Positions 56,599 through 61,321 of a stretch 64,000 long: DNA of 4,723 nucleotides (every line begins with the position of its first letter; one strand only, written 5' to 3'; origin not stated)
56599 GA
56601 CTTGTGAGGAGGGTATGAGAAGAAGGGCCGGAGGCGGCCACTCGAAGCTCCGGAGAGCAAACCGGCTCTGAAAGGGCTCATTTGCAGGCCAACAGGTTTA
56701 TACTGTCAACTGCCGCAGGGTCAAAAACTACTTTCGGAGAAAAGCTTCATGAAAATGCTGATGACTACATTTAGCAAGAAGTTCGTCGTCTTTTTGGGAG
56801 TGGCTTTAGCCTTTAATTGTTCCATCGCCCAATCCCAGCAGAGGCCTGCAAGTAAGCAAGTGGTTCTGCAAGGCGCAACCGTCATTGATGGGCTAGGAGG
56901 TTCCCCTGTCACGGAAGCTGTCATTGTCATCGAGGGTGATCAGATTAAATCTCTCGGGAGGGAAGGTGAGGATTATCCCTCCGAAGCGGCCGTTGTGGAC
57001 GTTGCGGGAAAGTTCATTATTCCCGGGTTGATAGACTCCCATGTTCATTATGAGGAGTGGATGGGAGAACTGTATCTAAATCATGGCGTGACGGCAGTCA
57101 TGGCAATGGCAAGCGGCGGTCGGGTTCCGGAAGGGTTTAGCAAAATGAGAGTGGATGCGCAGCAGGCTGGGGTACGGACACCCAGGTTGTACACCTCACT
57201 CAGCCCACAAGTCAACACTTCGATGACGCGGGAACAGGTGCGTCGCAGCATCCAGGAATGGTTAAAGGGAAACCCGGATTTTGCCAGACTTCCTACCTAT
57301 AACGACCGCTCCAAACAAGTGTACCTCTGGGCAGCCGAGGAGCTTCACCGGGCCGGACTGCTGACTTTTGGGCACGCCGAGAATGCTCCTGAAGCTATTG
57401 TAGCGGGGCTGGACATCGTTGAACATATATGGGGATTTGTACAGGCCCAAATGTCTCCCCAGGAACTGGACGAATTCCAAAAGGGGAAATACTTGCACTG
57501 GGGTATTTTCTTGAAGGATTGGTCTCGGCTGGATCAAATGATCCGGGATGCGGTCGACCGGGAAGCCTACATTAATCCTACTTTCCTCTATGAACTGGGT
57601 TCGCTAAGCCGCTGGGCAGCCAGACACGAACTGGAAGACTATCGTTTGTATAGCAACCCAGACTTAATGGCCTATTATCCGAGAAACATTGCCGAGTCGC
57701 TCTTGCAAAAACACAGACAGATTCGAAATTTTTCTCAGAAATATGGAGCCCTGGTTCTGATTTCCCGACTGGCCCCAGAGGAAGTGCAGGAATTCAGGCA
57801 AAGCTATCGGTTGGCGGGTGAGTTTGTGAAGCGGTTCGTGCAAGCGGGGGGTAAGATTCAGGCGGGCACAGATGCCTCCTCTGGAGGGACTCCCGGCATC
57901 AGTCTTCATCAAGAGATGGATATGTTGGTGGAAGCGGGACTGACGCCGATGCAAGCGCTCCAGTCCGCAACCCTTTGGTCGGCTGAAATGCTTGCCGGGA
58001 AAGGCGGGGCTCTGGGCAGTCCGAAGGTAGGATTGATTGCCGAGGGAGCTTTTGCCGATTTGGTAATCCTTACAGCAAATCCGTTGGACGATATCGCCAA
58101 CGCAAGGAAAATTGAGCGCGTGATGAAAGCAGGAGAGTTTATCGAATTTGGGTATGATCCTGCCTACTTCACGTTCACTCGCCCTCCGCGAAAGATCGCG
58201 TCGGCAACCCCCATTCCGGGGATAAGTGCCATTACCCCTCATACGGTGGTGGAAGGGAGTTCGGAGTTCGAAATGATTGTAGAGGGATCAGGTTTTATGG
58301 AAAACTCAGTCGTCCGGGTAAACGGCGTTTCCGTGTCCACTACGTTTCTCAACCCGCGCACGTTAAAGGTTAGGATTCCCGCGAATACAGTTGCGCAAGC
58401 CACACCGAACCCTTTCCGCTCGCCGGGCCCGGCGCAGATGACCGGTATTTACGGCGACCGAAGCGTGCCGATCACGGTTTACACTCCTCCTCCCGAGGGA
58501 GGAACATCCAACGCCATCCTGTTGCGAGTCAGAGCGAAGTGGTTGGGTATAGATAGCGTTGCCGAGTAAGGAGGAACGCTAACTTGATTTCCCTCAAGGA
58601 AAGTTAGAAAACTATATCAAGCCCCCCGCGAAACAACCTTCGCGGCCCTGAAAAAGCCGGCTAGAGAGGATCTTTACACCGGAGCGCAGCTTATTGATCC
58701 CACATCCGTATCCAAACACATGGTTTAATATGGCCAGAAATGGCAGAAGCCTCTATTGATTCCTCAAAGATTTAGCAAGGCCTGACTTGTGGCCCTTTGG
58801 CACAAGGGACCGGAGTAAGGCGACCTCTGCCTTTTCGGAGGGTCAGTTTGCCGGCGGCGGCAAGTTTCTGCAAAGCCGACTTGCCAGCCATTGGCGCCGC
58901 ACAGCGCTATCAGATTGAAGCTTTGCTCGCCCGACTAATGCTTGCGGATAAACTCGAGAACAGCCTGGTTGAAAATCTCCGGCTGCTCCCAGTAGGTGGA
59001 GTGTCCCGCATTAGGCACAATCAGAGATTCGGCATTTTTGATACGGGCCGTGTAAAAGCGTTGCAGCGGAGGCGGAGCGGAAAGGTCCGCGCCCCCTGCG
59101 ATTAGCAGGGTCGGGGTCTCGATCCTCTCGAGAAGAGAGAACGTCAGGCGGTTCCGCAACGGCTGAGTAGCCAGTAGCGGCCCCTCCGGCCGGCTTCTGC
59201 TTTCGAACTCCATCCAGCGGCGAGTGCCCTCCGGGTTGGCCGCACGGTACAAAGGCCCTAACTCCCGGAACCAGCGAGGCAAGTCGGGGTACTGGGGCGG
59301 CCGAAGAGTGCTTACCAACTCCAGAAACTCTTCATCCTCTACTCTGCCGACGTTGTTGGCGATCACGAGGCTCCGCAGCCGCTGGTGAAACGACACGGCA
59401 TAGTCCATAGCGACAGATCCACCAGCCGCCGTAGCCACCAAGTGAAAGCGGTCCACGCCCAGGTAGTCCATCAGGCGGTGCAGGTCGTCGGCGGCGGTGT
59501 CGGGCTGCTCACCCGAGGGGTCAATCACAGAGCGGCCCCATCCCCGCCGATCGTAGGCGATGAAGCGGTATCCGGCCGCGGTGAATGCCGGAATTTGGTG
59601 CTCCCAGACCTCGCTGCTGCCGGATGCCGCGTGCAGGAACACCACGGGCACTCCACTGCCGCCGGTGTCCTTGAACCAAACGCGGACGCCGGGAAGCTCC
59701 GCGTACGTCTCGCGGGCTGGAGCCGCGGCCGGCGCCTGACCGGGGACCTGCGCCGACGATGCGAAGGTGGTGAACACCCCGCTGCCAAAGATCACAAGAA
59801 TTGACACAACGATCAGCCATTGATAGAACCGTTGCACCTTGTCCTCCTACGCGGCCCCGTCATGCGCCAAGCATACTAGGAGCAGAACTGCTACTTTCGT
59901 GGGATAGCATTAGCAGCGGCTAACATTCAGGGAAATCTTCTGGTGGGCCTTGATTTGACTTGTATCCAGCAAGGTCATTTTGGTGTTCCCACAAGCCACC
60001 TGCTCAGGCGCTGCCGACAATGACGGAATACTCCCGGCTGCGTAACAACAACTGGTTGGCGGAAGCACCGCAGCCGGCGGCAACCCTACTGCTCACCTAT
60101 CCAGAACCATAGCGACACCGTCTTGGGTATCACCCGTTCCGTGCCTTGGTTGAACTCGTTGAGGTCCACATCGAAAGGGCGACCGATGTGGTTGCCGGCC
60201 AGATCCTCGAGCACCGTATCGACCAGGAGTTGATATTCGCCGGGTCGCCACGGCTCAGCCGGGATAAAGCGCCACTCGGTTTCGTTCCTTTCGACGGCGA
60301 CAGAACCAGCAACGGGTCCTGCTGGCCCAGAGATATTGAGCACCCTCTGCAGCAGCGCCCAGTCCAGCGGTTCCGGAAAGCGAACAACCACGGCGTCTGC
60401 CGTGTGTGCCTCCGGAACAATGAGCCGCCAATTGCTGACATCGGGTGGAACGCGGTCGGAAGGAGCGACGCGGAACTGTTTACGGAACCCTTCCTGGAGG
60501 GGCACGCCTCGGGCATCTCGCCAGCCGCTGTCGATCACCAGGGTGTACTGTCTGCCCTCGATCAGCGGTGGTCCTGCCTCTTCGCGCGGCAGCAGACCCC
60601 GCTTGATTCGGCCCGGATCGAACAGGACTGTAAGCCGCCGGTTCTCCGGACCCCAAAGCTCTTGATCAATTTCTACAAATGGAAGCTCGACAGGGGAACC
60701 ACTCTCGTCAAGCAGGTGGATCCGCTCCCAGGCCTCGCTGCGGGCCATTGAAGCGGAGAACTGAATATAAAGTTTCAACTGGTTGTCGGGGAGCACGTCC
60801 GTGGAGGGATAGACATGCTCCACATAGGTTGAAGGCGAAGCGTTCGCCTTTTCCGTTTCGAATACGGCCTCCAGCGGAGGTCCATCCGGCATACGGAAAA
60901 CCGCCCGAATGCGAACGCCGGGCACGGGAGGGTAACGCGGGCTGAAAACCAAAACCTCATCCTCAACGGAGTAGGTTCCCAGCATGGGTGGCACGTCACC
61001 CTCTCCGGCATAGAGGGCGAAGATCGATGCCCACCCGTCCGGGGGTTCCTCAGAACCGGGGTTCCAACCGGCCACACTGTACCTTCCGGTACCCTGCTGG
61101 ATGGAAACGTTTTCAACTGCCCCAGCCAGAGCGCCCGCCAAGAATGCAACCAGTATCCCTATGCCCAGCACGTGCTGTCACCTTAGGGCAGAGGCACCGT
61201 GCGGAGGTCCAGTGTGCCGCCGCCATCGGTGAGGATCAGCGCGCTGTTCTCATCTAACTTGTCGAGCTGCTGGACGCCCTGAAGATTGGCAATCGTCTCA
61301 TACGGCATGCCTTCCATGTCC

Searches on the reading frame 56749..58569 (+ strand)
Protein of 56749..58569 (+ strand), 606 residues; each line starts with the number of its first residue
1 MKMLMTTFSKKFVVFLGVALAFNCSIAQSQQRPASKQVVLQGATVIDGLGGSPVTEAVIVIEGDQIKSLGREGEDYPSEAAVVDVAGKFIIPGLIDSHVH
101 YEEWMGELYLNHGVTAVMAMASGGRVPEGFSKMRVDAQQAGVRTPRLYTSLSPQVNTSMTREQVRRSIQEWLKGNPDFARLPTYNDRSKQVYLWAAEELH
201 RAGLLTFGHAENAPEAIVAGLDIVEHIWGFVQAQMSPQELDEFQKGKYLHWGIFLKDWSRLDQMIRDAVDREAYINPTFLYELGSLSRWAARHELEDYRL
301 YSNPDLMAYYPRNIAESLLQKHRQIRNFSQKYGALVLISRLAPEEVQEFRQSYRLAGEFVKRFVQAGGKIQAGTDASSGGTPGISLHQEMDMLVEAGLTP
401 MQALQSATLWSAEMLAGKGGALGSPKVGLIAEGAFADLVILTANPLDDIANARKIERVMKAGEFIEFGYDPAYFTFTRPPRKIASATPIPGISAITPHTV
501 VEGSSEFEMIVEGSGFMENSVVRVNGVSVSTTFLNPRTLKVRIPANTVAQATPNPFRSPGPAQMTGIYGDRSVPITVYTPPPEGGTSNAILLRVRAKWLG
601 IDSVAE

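Call 7: search_protein_families(library=pfam, proteins=[window:56749-58569:+])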
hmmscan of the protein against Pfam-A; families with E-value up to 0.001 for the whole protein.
window:56749-58569:+ (606 aa): 2 families
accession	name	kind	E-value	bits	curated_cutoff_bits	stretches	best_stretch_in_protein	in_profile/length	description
PF01979.26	Amidohydro_1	-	2.5e-13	50.4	25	1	362-463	237-343/345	Amidohydrolase family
PF07969.17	Amidohydro_3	-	5.7e-09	36.4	29.7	0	82-119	2-49/472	Amidohydrolase family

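Call 11: search_protein_families(library=ncbifam, proteins=[window:56749-58569:+], max_evalue=0.001)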
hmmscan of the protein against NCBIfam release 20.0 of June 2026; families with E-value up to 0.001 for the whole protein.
window:56749-58569:+ (606 aa): 37 families (the best 25 are shown)
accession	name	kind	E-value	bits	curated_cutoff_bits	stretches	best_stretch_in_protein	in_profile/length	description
NF051886.1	XaaProDiPepCaul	equivalog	1.3e-29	103.5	500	2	360-464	300-396/398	Xaa-Pro dipeptidase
NF058597.1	CoaZ_rpt_PGGG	domain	4.2e-20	71.6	30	1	488-552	1-65/88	choice-of-anchor Z repeating domain-containing protein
TIGR01224.1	hutI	equivalog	2.6e-13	49.5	298.15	2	56-101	3-49/377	imidazolonepropionase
TIGR02033.1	D-hydantoinase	equivalog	1.2e-08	34.4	393.25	1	52-124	12-84/454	dihydropyrimidinase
NF006689.0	PRK09237.1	equivalog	2.2e-08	33.1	371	1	37-101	4-66/383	amidohydrolase/deacetylase family metallohydrolase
NF006056.0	PRK08204.1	subfamily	3e-08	32.9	391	1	36-101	3-67/449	hypothetical protein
NF006837.0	PRK09357.1-2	equivalog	6.4e-08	31.6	575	1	54-124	16-85/428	dihydroorotase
TIGR01178.1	ade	equivalog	8.5e-08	31.1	472.5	1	39-117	3-81/552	adenine deaminase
NF006679.0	PRK09228.1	subfamily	9.8e-08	31.2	351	1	56-102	31-80/433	guanine deaminase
NF007457.0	PRK10027.1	equivalog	1.6e-07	29.9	768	1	36-105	30-97/588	adenine deaminase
NF006055.0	PRK08203.1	equivalog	2e-07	29.9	532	1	53-105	23-75/455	8-oxoguanine deaminase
TIGR03178.1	allantoinase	equivalog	2.6e-07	29.8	357.85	1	38-124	2-82/441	allantoinase AllB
NF006560.0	PRK09061.1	subfamily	4.5e-07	28.5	340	1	22-123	12-110/517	amidohydrolase family protein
TIGR00857.1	pyrC_multi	subfamily_domain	4.9e-07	29.1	279.05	1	55-124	4-70/412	dihydroorotase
NF005759.0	PRK07583.1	equivalog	7.1e-07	28.2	403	0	410-467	365-423/438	cytosine deaminase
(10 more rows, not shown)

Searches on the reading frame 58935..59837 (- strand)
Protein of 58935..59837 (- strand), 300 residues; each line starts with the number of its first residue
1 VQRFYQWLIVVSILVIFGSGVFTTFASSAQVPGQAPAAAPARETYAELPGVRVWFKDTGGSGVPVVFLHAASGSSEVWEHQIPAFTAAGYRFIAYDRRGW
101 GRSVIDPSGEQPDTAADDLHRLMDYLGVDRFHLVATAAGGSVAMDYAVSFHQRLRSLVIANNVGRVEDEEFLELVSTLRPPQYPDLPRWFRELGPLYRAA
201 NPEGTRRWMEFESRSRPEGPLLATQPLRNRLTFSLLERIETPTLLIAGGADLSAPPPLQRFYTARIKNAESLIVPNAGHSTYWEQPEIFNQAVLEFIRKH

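Call 7: search_protein_families(library=pfam, proteins=[window:58935-59837:-])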
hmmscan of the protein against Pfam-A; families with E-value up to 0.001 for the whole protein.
window:58935-59837:- (300 aa): 4 families
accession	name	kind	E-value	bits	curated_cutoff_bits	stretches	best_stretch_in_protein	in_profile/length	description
PF00561.26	Abhydrolase_1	-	5.5e-24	85.6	25.8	1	64-286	2-245/245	alpha/beta hydrolase fold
PF12697.13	Abhydrolase_6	-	5.7e-21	76.6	26.3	1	65-291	1-216/217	Alpha/beta hydrolase family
PF12146.15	Hydrolase_4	-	9.2e-12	45.2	27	1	65-284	7-237/239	Serine aminopeptidase, S33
PF08386.16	Abhydrolase_4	-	0.00029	21.3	21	1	240-298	34-92/103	TAP-like protein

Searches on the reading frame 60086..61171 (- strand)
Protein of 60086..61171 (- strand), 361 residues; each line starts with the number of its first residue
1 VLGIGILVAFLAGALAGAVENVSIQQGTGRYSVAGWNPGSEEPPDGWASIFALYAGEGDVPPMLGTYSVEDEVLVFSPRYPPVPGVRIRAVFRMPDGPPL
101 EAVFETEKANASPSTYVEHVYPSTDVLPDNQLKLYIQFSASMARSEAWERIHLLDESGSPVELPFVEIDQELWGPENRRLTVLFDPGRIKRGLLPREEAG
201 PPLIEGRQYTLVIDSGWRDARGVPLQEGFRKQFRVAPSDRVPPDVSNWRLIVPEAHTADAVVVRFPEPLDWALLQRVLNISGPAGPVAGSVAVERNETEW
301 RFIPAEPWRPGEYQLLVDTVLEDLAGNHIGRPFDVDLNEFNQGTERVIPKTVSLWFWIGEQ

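Call 7: search_protein_families(library=pfam, proteins=[window:60086-61171:-])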
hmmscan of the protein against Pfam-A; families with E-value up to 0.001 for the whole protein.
window:60086-61171:- (361 aa): 1 family
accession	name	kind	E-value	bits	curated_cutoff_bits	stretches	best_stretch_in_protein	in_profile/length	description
PF13205.12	Big_5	-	0.00073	20.7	23.6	0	257-333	21-99/105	Bacterial Ig-like domain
